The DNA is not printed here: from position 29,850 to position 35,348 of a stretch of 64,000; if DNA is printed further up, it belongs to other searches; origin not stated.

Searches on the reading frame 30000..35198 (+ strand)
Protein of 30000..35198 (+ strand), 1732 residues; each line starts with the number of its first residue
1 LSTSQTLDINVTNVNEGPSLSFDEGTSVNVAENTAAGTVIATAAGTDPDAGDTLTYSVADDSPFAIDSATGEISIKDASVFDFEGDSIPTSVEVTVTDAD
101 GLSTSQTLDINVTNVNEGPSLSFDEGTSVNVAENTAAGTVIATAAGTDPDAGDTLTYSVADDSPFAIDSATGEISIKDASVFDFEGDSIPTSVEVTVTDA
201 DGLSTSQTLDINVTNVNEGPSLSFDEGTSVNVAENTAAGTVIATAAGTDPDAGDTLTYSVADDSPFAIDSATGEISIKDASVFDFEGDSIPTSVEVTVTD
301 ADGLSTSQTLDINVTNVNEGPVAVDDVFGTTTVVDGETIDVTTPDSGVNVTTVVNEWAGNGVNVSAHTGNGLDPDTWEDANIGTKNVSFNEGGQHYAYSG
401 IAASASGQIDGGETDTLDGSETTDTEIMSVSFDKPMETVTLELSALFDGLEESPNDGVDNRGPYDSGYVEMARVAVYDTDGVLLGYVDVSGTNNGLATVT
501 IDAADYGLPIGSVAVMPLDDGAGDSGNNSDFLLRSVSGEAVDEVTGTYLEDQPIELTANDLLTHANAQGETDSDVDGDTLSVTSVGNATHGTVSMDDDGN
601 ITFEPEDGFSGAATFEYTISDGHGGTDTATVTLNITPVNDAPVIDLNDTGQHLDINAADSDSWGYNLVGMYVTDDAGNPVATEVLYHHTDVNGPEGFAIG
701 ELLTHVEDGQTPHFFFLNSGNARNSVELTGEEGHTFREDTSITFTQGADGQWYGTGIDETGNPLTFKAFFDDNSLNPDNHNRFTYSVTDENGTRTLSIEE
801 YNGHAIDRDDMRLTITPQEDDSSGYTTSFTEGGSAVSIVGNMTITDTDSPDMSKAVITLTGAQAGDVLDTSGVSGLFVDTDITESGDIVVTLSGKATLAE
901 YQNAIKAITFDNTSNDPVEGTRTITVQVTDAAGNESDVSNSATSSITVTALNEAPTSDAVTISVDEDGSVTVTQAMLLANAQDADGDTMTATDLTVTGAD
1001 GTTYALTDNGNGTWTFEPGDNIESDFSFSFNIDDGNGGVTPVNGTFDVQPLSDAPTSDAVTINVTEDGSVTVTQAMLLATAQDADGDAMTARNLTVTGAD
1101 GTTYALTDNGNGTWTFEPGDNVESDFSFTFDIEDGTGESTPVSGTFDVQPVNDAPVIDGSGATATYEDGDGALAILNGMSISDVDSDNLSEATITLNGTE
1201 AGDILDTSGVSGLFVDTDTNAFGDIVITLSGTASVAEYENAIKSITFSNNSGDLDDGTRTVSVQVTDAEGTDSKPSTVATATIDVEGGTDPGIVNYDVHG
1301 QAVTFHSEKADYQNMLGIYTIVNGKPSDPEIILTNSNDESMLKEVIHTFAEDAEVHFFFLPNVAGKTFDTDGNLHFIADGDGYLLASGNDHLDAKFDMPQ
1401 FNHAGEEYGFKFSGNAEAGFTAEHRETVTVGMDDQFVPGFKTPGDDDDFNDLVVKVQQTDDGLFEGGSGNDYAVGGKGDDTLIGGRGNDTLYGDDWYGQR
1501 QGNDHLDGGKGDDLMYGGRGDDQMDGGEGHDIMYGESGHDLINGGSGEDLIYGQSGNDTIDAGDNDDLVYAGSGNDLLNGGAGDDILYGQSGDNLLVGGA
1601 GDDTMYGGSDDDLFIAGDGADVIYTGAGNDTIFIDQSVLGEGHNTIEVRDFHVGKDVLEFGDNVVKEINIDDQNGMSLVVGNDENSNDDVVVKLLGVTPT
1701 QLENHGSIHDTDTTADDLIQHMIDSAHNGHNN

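Call 78: search_protein_families(library=pfam, proteins=[window:30000-35198:+], max_evalue=0.00001)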
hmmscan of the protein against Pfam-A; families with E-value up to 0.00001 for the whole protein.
window:30000-35198:+ (1732 aa): 5 families
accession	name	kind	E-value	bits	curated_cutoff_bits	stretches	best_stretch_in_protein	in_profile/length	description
PF17892.7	Cadherin_5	-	2.7e-53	178.3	26.5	3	952-1048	2-97/98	Cadherin-like domain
PF17963.7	Big_9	-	1.3e-37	129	23.6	3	550-634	15-89/89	Bacterial Ig domain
PF17803.7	Cadherin_4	-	3.2e-34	117.7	25.1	3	942-1016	1-71/71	Bacterial cadherin-like domain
PF00353.25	HemolysinCabind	-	1.9e-33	114.4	23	6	1570-1605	1-36/36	RTX calcium-binding nonapeptide repeat (4 copies)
PF00028.23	Cadherin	-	4.1e-14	53.2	28.8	0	27-113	2-93/93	Cadherin domain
